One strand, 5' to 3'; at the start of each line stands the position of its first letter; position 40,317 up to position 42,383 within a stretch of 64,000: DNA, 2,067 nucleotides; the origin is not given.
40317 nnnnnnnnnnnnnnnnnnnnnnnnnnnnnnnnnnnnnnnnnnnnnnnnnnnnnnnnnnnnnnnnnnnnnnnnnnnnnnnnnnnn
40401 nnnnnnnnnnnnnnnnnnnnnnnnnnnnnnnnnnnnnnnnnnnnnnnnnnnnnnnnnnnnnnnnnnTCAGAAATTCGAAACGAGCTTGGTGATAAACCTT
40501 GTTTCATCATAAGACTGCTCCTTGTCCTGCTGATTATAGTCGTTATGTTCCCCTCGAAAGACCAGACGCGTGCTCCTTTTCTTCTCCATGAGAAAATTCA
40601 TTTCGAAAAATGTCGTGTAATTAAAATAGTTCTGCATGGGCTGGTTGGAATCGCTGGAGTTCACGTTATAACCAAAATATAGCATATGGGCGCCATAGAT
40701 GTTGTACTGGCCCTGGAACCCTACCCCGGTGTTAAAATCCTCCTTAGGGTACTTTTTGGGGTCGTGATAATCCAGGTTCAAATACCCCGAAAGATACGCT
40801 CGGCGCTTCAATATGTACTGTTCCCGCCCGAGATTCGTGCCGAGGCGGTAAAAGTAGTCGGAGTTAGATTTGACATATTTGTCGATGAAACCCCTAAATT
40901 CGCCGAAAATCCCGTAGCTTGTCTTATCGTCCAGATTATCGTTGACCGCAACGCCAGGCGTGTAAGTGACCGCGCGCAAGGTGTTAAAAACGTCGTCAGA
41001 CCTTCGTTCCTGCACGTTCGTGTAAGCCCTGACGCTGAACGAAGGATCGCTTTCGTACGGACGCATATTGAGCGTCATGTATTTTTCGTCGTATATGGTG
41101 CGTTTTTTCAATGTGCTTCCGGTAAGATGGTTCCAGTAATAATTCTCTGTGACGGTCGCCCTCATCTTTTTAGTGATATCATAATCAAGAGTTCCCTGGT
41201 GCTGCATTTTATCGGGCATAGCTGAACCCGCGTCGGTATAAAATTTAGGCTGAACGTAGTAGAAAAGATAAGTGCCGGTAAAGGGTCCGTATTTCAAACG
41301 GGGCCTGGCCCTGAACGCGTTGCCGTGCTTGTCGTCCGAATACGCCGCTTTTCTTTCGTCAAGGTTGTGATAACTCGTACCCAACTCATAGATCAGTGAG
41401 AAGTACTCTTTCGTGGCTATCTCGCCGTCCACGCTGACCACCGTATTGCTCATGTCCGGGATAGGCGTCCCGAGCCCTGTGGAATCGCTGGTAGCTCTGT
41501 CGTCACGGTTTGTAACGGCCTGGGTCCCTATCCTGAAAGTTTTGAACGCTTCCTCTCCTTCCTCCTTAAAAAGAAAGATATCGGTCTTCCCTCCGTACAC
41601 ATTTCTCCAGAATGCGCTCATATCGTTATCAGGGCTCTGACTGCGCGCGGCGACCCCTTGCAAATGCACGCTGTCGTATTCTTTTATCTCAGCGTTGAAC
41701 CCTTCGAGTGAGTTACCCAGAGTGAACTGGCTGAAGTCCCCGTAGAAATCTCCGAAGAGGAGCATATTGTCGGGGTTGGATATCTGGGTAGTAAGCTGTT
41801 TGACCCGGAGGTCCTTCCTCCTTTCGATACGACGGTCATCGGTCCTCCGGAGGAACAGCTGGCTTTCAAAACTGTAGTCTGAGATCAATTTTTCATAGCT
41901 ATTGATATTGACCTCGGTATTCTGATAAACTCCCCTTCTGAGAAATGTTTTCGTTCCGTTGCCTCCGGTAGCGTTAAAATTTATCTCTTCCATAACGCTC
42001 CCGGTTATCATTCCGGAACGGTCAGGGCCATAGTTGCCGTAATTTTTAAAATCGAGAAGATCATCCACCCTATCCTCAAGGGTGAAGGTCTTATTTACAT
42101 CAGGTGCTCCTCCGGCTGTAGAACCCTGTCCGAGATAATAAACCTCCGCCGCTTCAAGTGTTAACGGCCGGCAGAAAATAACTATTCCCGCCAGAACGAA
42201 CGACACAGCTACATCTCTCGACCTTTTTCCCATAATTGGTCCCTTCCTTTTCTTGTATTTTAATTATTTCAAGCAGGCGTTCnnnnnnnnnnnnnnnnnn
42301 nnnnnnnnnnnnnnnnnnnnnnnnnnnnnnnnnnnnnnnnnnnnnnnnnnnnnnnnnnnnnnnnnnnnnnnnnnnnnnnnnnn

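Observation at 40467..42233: Dedicated 588-aa outer-membrane beta-barrel embedded between the giant paralogs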

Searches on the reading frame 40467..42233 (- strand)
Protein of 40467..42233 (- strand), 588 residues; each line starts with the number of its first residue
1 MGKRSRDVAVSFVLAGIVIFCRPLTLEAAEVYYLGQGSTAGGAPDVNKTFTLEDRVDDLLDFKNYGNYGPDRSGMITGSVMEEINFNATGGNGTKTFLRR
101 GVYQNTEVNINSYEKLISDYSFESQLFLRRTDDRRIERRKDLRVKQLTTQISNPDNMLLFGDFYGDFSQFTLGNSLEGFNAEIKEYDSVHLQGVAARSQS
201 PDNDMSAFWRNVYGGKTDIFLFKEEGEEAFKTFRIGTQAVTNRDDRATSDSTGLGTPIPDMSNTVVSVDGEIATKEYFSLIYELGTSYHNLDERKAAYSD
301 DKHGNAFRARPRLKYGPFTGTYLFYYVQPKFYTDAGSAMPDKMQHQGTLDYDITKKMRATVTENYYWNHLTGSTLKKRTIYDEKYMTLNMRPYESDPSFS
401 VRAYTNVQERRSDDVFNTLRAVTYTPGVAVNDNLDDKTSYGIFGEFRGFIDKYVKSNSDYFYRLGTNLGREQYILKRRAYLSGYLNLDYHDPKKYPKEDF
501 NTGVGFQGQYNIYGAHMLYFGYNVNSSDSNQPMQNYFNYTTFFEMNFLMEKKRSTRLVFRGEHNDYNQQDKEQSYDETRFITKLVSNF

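Call 5: search_protein_families(library=pfam, proteins=[window:40467-42233:-], max_evalue=0.1)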
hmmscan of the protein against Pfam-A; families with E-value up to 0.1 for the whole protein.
window:40467-42233:- (588 aa): 0 families

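Call 6: search_protein_families(library=ncbifam, proteins=[window:40467-42233:-], max_evalue=0.1)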
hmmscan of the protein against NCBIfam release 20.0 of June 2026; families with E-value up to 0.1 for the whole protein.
window:40467-42233:- (588 aa): 0 families

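Call 7: find_homologous_proteins(query=window:40467-42233:-)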
Query window:40467-42233:- (588 aa): 46 proteins with E <= 0.001 among 7801 candidates.
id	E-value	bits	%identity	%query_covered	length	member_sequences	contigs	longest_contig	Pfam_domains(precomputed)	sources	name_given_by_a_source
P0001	0.0e+0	1342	100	100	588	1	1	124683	-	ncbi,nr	ncbi:MAG: hypothetical protein HQL30_04480 [Candidatus Omnitrophica bacterium]|nr:hypothetical prote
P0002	2.6e-239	814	61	99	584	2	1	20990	-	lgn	-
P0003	4.1e-222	757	57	99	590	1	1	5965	-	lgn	-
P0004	2.6e-212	725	58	94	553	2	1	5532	-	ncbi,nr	ncbi:MAG: hypothetical protein PHW46_03845 [Candidatus Omnitrophica bacterium]|nr:hypothetical prote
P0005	4.5e-210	718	58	95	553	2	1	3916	-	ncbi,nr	ncbi:MAG: hypothetical protein NC933_05030, partial [Candidatus Omnitrophica bacterium]|nr:hypotheti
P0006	1.4e-208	713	57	97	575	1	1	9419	-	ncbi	-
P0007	1.2e-205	703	57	96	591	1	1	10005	-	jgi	-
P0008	5.9e-148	513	46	97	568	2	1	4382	-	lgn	-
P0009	3.1e-144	500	45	98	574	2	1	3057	-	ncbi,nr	ncbi:MAG: hypothetical protein NC821_05600 [Candidatus Omnitrophica bacterium]|nr:hypothetical prote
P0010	9.1e-144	499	45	100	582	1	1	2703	-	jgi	-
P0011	1.1e-143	498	46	95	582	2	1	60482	-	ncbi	-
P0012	3.4e-143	497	44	98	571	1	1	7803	-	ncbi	-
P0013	8.5e-141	489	45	98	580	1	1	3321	-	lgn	-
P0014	9.1e-138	479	44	95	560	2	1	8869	-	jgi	-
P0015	5.1e-136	473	42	100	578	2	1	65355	-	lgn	-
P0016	7.6e-136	473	42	97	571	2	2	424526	-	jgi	jgi:hypothetical protein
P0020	5.4e-132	460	42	98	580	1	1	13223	PF10082.16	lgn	-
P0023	3.9e-130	454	41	97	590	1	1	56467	-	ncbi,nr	ncbi:MAG: hypothetical protein HQL30_08495 [Candidatus Omnitrophica bacterium]|nr:hypothetical prote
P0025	2.5e-128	448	41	99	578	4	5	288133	-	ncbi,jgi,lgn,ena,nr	ncbi:MAG TPA: hypothetical protein PLO93_05530 [Candidatus Omnitrophota bacterium]|nr:hypothetical p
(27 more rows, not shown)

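Call 8: search_solved_structures(query=window:40467-42233:-, max_evalue=10)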
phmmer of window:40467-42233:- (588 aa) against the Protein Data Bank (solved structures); distinct sequences matched with E-value up to 10: 0.

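Call 14: find_encoding_contigs(protein=P0016, flank=10000, max_places=2)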
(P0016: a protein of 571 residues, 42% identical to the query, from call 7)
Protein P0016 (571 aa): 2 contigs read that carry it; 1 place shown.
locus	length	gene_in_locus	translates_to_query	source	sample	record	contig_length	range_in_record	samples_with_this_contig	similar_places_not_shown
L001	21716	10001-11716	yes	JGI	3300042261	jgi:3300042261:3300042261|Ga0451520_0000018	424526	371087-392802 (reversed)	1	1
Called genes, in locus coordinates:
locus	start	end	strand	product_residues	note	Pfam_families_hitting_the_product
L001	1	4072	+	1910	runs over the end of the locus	-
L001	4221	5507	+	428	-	PF04357:TamB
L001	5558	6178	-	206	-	PF09335:VTT_dom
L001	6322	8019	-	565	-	PF00916:Sulfate_transp, PF01740:STAS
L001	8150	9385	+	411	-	PF00890:FAD_binding_2 (weak), PF01134:GIDA (faint), PF01266:DAO (faint), PF03486:HI0933_like, PF07992:Pyr_redox_2, PF12831:FAD_oxidored, PF13450:NAD_binding_8 (faint), PF22780:HI0933_like_1st, +1 more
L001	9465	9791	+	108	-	PF04342:DMT_6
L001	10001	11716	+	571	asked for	-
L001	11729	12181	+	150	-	-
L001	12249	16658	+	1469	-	-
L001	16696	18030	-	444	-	PF13638:PIN_4, PF02562:PhoH, PF13604:AAA_30 (weak)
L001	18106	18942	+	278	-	PF11306:DUF3108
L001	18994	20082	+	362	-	PF00437:T2SSE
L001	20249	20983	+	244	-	PF06629:MipA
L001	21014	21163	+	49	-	-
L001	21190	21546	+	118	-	PF00578:AhpC-TSA (weak), PF14595:Thioredoxin_9 (weak), PF00085:Thioredoxin, PF13098:Thioredoxin_2, PF13905:Thioredoxin_8 (faint), PF13192:Thioredoxin_3 (weak)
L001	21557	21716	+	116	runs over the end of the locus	PF02261:Asp_decarbox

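Call 15: find_encoding_contigs(protein=P0025, flank=10000, max_places=2)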
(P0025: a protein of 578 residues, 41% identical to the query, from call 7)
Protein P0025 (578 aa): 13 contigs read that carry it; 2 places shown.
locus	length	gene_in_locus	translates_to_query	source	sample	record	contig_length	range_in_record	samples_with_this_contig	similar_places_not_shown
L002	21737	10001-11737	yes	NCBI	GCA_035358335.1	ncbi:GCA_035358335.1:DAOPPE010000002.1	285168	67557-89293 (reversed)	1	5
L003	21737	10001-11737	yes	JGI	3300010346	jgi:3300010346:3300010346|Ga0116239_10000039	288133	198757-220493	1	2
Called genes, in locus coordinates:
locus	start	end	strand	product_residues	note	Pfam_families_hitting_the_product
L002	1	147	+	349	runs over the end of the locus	PF21088:MS_channel_1st, PF00924:MS_channel_2nd, PF21082:MS_channel_3rd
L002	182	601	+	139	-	PF01894:YjbQ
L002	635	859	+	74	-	-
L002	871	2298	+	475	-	PF01554:MatE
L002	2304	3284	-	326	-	-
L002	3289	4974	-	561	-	PF00004:AAA, PF17862:AAA_lid_3 (weak), PF01434:Peptidase_M41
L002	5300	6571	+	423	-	PF03952:Enolase_N, PF00113:Enolase_C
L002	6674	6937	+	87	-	PF04977:DivIC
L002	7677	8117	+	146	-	PF01475:FUR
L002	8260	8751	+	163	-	PF01242:PTPS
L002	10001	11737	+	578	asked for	-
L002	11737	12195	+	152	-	-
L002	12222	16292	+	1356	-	-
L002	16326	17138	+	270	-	PF12838:Fer4_7 (faint)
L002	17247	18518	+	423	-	PF02040:ArsB, PF06808:DctM (faint), PF03600:CitMHS, PF16980:CitMHS_2 (faint), PF03600:CitMHS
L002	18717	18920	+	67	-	PF00313:CSD, PF08206:OB_RNB (faint)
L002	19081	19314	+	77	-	-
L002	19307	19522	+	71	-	-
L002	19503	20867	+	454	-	PF00535:Glycos_transf_2, PF13641:Glyco_tranf_2_3, PF13632:Glyco_trans_2_3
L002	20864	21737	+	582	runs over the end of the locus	PF07719:TPR_2 (faint), PF13174:TPR_6 (faint), PF13176:TPR_7 (faint), PF13428:TPR_14 (faint), PF13432:TPR_16 (faint), PF23914:TPR_CcmH_CycH (faint), PF24575:TPR_Slam (faint), PF14559:TPR_19 (weak), +6 more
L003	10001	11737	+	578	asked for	-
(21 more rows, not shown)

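Call 16: find_encoding_contigs(protein=P0023, flank=10000, max_places=2)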
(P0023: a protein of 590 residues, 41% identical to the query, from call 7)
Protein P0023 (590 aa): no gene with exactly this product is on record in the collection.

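Call 20: predict_structure(alignment_id=A1)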
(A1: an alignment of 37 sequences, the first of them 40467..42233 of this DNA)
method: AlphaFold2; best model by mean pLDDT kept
length: 588 residues; sequences in the alignment: 37
mean_pLDDT: 88.4   pTM: 0.76
mean pLDDT of the five models: 88.4, 87.7, 87.5, 86.8, 86.8
residues with pLDDT >= 90: 401; 70-90: 131; 50-70: 30; < 50: 26
segments of 3 or more residues with pLDDT < 50: 1-3, 21-43
pLDDT, mean of each block of 10 residues (from residue 1): 60 71 34 30 59 87 77 89 96 88 95 89 95 85 93 94 91 92 91 94 83 96 70 94 84 68 95 93 95 67 93 96 97 91 98 96 98 95 98 92 98 94 98 95 98 95 97 92 97 91 97 90 96 93 96 94 96 94 96
secondary structure, 60 per line:
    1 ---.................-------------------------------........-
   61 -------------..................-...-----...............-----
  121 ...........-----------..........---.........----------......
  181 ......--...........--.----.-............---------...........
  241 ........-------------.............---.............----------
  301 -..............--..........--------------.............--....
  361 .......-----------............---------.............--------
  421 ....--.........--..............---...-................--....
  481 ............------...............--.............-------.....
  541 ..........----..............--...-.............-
elements in order: H4-20 H52-59 E74-91 E101-115 E121-131 E143-152 E156-164 E175-186 E189-199 E209-220 E230-245 E262-274 E278-290 E302-315 E318-327 E342-354 E357-367 E379-390 E400-412 E421-424 E427-435 E438-451 E459-474 E477-492 E499-513 E516-528 E536-550 E555-568 E575-587

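Call 23: fold_search(model_id=the predicted structure, library=pdb)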
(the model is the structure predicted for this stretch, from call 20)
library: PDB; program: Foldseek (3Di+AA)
matches with E <= 10: 752; with E <= 0.001: 152
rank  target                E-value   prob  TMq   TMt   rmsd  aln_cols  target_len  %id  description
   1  9fw9_D                3.3e-09  1.00  0.34  0.30  21.6       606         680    8  Cryo-EM structure of the type 1 pilus assembly platform as part of the FimA-bound chaperone-usher pilus complex (FimDH (released 2025-06-04)
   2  9bog_D                1.5e-08  1.00  0.35  0.27  21.1       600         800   10  Structural basis for adhesin secretion by the outer-membrane usher in type 1 pili (released 2024-10-09)
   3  3rfz_B                1.6e-08  1.00  0.34  0.27  22.3       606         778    9  Crystal structure of the FimD usher bound to its cognate FimC:FimH substrate (released 2011-06-01)
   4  9fy9_D                5.0e-08  1.00  0.39  0.34  19.5       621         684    7  Cryo-EM structure of the type 1 chaperone-usher pilus FimD-tip complex (FimDHGFC) - Conformer 1 (released 2025-06-04)
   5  6r2q_B                1.7e-07  1.00  0.51  0.47  12.3       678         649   10  Structure of the Mtr complex (released 2020-04-22)
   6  3rfz_E                3.9e-07  1.00  0.32  0.26  20.8       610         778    8  Crystal structure of the FimD usher bound to its cognate FimC:FimH substrate (released 2011-06-01)
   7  4fsp                  4.3e-07  1.00  0.26  0.36  14.3       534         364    8  Crystal Structure of Pseudomonas aeruginosa OccK11 (OpdR) (released 2013-07-24)
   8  2y0l                  4.5e-07  1.00  0.26  0.36  14.0       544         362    9  Crystal Structure of Pseudomonas Aeruginosa OpdO (released 2011-12-21)
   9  9fx8_D                5.4e-07  1.00  0.33  0.30  18.2       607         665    9  Cryo-EM structure of the FimI-bound type 1 pilus assembly platform complex - Local refinement (released 2025-06-04)
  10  7lhg_C                1.2e-06  1.00  0.31  0.24  19.1       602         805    9  Cryo-EM structure of E. coli P pilus tip assembly intermediate PapC-PapD-PapK-PapG in the first conformation (released 2021-08-11)
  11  3ohn_B                1.9e-06  1.00  0.32  0.38  16.5       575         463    8  Crystal structure of the FimD translocation domain (released 2011-06-01)
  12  9fxs_D                1.9e-06  1.00  0.31  0.29  18.4       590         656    9  Cryo-EM structure of the type 1 pilus complex including pilus rod and FimI-bound assembly platform after incorporation (released 2025-06-04)
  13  2vqi_A                2.1e-06  1.00  0.24  0.27  20.0       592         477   10  Structure of the P pilus usher (PapC) translocation pore (released 2008-05-27)
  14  5ldt_A                2.8e-06  1.00  0.26  0.33  18.5       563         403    9  Crystal Structures of MOMP from Campylobacter jejuni (released 2016-10-26)
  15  2vqi_B                2.9e-06  1.00  0.26  0.30  17.4       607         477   10  Structure of the P pilus usher (PapC) translocation pore (released 2008-05-27)
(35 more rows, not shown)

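Call 24: search_protein_families(library=pfam, alignment_id=A1, max_evalue=1)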
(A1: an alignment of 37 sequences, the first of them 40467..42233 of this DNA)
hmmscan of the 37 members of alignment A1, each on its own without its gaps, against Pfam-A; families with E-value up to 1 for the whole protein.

A. member 1, window:40467-42233:- (588 aa): 0 families

B. families by the number of members that match (of 37 scanned): 10 families
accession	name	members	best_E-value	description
PF10082.15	BBP2_2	3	1e-05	Putative beta-barrel porin 2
PF13505.12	OMP_b-brl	2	0.024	Outer membrane protein beta-barrel domain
PF10536.15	PMD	2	0.04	Plant mobile domain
PF04338.18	DUF481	1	0.009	Protein of unknown function, DUF481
PF12925.12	APP_E2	1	0.017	E2 domain of amyloid precursor protein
PF17212.9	Tube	1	0.04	Tail tubular protein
PF15530.11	Ntox25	1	0.078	Bacterial toxin 25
PF23422.1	DUF7110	1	0.1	Family of unknown function (DUF7110)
PF05963.17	Cytomega_US3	1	0.13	Cytomegalovirus US3 protein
PF03950.23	tRNA-synt_1c_C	1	0.19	tRNA synthetases class I (E and Q), anti-codon binding domain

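Call 26: find_related_loci(query=A1, collection=genome_contigs, flank=10000)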
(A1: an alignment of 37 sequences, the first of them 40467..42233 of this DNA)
Query A1 (588 aa) in genome_contigs; peptide patterns used: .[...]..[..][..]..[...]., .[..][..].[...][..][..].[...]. (x = any residue, [..] = any of these).
64 stretches matched a pattern; 38 encode a relative of the query (tblastn E <= 1e-3); 37 distinct loci.
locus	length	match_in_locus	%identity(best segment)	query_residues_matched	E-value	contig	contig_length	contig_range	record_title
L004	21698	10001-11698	58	19-588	0e+0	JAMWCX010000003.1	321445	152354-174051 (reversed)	MAG: Candidatus Omnitrophota bacterium isolate QZM4_2.bins.201.Tibet NODE_40_length_321445_cov_5.037844, whole genome sh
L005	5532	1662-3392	58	10-588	0e+0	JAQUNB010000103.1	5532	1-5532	MAG: Candidatus Omnitrophota bacterium isolate STD1_168 NODE_54800_length_5532_cov_3.281406_Sandtown_D1, whole genome sh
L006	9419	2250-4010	56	4-588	0e+0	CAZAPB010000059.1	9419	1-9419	MAG TPA_asm: uncultured Planctomycetia bacterium isolate SRP272421_co3_449 genome assembly, contig: NODE_23394_length_94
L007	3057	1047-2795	45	1-588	2e-161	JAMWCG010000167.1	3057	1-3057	MAG: Candidatus Omnitrophota bacterium isolate JZ-2.bins.168.201808 NODE_70316_length_3057_cov_0.898976, whole genome sh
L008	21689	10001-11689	46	28-588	7e-150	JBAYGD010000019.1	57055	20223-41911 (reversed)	MAG: Candidatus Omnitrophota bacterium isolate SO_2016_GW1_117 scaffold01126_OW334_2016, whole genome shotgun sequence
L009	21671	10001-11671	46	28-588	7e-147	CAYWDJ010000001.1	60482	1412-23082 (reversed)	MAG TPA_asm: uncultured Planctomycetia bacterium isolate binchicken_co181_210 genome assembly, contig: NODE_502_length_6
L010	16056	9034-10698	44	28-588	4e-137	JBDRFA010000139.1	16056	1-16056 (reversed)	MAG: Candidatus Omnitrophota bacterium isolate MEGAHIT-group-1.343 k141_3980842, whole genome shotgun sequence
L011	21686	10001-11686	42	17-588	1e-134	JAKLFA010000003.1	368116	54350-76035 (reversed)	MAG: Candidatus Omnitrophota bacterium isolate RA.bin146 RA.bin146_3, whole genome shotgun sequence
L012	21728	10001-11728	41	6-588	3e-134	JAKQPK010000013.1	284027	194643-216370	MAG: Candidatus Omnitrophota bacterium isolate USMO_maxbin.079 k141_1010399, whole genome shotgun sequence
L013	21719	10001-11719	41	11-588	3e-134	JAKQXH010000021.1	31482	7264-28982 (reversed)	MAG: Candidatus Omnitrophota bacterium isolate USST_metabat.84_sub k141_1315179, whole genome shotgun sequence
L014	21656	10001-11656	42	28-588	2e-133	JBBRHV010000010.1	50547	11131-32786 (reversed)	MAG: Candidatus Omnitrophota bacterium isolate Co_metawrap_2736 Cmw_2736_k141_28026007_length_50547_cov_10.9992, whole g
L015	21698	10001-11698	41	17-588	5e-131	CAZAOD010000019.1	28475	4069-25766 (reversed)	MAG TPA_asm: uncultured Planctomycetales bacterium isolate binchicken_co173_225 genome assembly, contig: NODE_5675_lengt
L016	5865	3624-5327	42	12-588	1e-130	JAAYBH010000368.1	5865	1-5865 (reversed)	MAG: Clostridiales bacterium isolate AS06rmzACSIP_269 338582_AS06, whole genome shotgun sequence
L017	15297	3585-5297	41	9-588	6e-129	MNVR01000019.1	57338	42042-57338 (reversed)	MAG: Candidatus Omnitrophica bacterium CG1_02_44_16 cg1_0.2_scaffold_813_c, whole genome shotgun sequence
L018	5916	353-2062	41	13-588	2e-127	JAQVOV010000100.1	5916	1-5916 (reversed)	MAG: Candidatus Omnitrophota bacterium isolate STF1_189 NODE_51684_length_5916_cov_3.963379_Sandtown_F1, whole genome sh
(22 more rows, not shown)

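Call 33: search_solved_structures(query=A1, max_evalue=10)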
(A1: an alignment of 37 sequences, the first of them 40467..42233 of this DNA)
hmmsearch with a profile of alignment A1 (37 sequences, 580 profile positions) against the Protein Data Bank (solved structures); distinct sequences matched with E-value up to 10: 0.
